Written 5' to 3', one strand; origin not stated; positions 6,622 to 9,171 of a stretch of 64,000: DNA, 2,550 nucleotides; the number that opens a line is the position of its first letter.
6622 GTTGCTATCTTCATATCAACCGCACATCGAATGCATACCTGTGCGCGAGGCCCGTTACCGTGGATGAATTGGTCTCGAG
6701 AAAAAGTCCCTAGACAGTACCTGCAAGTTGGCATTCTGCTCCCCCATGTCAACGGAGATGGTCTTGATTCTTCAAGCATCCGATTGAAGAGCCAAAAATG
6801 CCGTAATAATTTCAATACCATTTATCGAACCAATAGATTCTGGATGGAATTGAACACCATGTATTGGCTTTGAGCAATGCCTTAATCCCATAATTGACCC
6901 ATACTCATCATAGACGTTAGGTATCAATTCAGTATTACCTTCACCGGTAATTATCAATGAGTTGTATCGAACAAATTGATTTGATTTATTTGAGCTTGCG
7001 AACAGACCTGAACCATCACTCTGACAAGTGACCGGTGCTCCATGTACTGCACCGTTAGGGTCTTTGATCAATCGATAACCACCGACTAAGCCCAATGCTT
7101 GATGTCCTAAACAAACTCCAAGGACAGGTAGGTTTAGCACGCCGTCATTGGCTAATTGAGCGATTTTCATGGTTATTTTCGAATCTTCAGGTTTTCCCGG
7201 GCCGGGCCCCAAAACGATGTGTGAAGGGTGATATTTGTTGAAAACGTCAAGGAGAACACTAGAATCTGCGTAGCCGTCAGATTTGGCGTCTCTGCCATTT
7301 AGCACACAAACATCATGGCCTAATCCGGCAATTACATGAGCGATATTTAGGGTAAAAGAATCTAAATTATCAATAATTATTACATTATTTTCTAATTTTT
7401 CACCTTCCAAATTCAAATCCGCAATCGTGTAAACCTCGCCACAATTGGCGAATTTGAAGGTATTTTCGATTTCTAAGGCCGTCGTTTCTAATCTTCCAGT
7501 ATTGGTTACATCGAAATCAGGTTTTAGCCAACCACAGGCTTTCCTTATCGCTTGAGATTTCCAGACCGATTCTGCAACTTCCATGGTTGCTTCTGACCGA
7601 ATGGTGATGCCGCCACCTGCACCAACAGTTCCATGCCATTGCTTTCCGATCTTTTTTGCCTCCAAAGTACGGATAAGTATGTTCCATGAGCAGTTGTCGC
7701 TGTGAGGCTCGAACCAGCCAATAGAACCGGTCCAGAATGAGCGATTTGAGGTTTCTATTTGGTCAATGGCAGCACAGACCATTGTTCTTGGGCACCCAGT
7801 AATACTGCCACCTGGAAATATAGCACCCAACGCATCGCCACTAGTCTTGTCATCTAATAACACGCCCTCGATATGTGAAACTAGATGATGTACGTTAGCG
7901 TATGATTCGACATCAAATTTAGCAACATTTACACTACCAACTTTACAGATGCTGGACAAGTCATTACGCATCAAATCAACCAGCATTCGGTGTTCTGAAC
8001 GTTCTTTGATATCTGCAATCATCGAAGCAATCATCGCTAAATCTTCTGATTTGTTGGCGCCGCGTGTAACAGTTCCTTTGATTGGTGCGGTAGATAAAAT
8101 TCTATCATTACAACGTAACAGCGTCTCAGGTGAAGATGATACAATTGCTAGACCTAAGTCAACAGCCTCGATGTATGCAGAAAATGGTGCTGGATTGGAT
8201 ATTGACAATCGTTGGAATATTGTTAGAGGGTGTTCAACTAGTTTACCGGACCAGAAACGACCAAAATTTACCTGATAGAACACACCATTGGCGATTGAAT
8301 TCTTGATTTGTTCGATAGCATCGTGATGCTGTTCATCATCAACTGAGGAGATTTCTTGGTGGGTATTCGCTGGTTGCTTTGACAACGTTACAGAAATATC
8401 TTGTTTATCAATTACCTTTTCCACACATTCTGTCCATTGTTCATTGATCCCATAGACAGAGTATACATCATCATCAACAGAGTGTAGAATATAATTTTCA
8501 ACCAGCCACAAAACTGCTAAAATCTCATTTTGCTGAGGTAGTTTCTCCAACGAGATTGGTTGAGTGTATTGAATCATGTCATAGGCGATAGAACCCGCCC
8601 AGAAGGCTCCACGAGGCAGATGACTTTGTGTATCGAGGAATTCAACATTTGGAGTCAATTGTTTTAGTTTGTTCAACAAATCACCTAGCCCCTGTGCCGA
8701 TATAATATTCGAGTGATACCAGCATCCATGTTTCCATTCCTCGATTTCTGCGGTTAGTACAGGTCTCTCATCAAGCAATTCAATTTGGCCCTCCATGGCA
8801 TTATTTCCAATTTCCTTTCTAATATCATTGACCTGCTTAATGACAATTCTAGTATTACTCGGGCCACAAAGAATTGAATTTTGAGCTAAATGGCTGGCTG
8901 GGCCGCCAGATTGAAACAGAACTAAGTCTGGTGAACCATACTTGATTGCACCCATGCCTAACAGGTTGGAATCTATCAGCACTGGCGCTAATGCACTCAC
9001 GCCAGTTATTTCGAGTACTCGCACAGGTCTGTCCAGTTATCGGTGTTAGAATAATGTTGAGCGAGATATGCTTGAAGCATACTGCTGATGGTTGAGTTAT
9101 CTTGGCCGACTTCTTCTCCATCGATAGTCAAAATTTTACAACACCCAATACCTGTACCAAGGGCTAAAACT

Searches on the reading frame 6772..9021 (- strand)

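Call 73: search_protein_families(library=pfam, proteins=[window:6772-9021:-], max_evalue=0.0001)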
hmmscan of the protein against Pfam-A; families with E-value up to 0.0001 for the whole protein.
window:6772-9021:- (749 aa): 2 families
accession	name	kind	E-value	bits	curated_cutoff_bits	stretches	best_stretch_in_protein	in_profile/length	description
PF00425.24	Chorismate_bind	-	3.9e-69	233.5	27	1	229-486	2-255/257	chorismate binding enzyme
PF00117.34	GATase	-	3.1e-32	112.2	22.8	1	549-743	2-187/190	Glutamine amidotransferase class-I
